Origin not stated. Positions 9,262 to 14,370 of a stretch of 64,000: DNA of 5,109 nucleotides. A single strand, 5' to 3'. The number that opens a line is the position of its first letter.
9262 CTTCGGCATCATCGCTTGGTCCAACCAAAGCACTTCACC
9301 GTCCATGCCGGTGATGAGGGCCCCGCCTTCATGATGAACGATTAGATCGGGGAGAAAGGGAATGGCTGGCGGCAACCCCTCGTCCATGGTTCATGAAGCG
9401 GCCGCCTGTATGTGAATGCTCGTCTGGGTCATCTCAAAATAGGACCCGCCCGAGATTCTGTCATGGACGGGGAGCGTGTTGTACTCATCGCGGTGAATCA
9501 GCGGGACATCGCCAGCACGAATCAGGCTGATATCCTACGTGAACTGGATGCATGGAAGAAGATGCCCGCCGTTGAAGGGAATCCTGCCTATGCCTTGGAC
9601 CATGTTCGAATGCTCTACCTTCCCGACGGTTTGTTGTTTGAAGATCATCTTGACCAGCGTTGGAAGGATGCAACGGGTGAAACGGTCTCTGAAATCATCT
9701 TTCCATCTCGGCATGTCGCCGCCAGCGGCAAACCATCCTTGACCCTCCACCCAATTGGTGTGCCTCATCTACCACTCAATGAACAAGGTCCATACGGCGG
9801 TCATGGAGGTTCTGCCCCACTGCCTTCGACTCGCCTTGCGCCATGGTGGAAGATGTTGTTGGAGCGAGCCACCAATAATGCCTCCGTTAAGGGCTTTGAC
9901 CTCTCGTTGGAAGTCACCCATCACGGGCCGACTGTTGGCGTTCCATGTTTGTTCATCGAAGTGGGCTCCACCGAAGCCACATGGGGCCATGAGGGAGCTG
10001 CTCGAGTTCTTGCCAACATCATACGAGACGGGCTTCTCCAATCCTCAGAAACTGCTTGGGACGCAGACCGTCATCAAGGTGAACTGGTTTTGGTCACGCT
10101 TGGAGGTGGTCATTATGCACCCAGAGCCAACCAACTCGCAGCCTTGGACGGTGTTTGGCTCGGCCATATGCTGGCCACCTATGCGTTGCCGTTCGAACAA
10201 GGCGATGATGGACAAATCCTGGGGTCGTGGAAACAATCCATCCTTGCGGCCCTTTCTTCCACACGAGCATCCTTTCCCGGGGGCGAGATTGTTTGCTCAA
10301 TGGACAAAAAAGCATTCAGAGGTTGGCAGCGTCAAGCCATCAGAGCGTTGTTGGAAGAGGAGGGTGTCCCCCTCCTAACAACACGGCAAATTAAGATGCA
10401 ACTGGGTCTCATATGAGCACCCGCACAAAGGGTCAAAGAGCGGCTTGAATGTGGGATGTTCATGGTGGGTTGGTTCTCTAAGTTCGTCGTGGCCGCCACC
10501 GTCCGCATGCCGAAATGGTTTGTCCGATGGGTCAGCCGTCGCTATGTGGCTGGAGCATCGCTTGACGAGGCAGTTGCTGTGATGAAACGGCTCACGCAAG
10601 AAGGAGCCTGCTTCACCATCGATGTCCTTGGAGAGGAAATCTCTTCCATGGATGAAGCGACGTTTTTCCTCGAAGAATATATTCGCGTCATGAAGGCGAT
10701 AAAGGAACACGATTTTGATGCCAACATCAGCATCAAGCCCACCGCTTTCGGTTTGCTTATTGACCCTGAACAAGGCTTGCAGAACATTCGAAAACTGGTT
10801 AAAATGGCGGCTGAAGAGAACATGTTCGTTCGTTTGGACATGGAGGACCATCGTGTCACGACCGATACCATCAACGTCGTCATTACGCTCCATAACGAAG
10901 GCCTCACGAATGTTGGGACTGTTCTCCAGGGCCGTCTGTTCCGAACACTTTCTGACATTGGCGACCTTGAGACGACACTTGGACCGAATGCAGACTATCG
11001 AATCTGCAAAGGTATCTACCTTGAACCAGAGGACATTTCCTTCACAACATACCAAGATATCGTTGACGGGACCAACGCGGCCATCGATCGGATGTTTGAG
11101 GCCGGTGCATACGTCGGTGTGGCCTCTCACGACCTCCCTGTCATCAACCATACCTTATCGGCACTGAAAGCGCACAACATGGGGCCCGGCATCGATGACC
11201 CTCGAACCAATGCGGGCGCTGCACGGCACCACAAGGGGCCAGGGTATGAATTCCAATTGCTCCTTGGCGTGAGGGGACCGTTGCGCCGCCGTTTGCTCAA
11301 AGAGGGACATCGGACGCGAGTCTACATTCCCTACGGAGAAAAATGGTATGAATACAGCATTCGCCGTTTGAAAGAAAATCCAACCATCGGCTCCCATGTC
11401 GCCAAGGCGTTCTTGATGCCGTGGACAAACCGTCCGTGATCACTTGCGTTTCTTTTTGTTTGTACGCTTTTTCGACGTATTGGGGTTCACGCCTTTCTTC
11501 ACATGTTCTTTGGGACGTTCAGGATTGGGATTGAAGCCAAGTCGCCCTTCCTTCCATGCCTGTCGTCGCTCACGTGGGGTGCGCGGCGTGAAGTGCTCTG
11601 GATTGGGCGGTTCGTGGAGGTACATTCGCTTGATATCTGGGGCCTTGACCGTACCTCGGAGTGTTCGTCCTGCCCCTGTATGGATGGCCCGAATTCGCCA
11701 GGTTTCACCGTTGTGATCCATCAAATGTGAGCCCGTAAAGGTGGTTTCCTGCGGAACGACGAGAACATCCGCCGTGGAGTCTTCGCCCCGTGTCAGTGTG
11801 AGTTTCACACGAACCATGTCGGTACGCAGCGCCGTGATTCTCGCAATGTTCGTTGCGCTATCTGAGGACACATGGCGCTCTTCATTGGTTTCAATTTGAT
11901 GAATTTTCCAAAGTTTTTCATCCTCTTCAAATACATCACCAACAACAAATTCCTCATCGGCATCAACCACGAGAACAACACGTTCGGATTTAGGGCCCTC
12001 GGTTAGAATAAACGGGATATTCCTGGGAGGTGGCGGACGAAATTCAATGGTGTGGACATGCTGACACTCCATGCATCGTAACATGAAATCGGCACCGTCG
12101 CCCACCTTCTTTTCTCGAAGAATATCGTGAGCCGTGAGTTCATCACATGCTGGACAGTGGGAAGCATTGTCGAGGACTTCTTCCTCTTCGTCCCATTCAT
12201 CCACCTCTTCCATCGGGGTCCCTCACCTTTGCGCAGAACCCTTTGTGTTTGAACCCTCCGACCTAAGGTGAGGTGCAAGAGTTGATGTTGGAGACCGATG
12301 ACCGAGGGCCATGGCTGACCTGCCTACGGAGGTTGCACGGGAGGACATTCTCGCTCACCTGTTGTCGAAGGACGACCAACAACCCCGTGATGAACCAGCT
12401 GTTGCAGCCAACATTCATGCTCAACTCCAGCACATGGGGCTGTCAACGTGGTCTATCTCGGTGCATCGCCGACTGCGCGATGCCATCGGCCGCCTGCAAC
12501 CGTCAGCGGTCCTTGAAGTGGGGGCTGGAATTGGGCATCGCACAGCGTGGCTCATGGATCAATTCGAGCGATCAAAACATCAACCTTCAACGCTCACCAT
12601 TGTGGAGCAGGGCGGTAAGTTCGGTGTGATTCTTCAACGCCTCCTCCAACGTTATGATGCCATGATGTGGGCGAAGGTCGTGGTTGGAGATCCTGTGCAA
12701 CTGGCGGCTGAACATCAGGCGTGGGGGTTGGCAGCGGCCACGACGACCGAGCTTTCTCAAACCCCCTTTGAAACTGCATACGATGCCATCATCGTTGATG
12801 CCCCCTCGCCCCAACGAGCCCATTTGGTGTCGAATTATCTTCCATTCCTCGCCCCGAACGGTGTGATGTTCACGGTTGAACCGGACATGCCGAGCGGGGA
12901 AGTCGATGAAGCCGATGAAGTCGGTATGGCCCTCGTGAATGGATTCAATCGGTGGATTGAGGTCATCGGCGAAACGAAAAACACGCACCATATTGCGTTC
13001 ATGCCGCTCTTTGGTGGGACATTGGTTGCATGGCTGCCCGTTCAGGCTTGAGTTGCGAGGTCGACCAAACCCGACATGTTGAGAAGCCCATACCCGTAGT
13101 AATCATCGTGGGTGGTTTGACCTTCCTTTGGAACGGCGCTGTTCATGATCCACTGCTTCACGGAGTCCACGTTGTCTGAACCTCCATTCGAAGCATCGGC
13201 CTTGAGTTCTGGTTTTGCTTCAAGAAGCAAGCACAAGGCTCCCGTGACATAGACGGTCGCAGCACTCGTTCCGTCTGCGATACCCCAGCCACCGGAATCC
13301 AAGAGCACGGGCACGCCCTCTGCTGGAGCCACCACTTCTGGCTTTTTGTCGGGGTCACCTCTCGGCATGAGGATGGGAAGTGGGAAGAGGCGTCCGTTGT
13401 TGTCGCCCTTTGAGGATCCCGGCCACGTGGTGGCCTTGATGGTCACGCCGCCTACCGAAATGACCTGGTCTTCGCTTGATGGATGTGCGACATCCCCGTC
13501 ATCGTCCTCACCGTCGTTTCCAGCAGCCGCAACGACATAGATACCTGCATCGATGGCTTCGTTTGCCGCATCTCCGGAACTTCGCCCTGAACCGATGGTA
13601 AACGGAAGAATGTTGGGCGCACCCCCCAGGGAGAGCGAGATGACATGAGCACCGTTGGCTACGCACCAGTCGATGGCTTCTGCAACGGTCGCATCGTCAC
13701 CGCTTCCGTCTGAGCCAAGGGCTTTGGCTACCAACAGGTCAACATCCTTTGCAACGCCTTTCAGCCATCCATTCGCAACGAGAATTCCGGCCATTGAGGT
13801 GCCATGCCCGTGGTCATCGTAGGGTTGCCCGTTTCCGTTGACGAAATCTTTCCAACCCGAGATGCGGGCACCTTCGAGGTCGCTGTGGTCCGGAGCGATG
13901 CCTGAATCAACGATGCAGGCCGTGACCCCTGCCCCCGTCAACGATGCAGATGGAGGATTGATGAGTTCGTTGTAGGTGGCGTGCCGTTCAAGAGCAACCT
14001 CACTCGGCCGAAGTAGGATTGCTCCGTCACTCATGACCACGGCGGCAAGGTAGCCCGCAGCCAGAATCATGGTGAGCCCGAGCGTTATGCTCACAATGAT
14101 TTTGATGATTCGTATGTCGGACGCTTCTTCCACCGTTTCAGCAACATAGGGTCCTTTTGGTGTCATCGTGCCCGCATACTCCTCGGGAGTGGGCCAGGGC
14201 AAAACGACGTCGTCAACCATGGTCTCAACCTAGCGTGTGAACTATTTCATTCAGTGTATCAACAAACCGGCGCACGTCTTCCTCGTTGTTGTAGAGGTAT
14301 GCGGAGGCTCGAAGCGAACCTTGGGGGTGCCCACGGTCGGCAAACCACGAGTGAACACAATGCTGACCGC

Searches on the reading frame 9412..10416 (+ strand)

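Call 67: search_protein_families(library=pfam, proteins=[window:9412-10416:+], max_evalue=0.00001)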
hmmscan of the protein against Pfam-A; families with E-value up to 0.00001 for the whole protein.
window:9412-10416:+ (334 aa): 1 family
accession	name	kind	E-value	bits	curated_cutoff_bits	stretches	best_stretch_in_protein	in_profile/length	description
PF04414.18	tRNA_deacylase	-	2.9e-44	151.5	33.6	1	89-321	2-204/205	D-aminoacyl-tRNA deacylase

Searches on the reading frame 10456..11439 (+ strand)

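Call 67: search_protein_families(library=pfam, proteins=[window:10456-11439:+], max_evalue=0.00001)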
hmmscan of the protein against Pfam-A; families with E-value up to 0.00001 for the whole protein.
window:10456-11439:+ (327 aa): 1 family
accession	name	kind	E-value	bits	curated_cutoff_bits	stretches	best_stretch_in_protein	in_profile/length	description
PF01619.24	Pro_dh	-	1.2e-24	87.8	27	1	42-315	4-276/278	Proline dehydrogenase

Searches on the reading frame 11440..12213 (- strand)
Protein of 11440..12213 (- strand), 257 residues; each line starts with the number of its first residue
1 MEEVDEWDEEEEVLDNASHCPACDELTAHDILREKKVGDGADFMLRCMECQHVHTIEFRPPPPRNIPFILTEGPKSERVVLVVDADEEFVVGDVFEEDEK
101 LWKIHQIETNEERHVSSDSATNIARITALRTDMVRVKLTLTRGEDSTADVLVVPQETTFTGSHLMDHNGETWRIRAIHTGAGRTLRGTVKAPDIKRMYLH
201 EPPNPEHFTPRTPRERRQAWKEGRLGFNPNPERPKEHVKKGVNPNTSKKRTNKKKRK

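Call 79: search_protein_families(library=pfam, proteins=[window:11440-12213:-], max_evalue=0.0001)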
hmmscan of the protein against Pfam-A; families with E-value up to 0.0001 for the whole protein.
window:11440-12213:- (257 aa): 1 family
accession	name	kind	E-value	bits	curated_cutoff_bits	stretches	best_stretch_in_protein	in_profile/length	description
PF19769.4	CPxCG_zf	-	1.6e-32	113.2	27.2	1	20-198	1-181/183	CPxCG-related zinc finger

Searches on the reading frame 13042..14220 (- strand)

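Call 67: search_protein_families(library=pfam, proteins=[window:13042-14220:-], max_evalue=0.00001)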
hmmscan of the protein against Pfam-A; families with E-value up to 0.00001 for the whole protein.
window:13042-14220:- (392 aa): 1 family
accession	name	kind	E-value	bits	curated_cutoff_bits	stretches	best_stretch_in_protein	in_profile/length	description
PF00082.27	Peptidase_S8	-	1.7e-40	139.6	21.8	1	96-378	1-288/288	Subtilase family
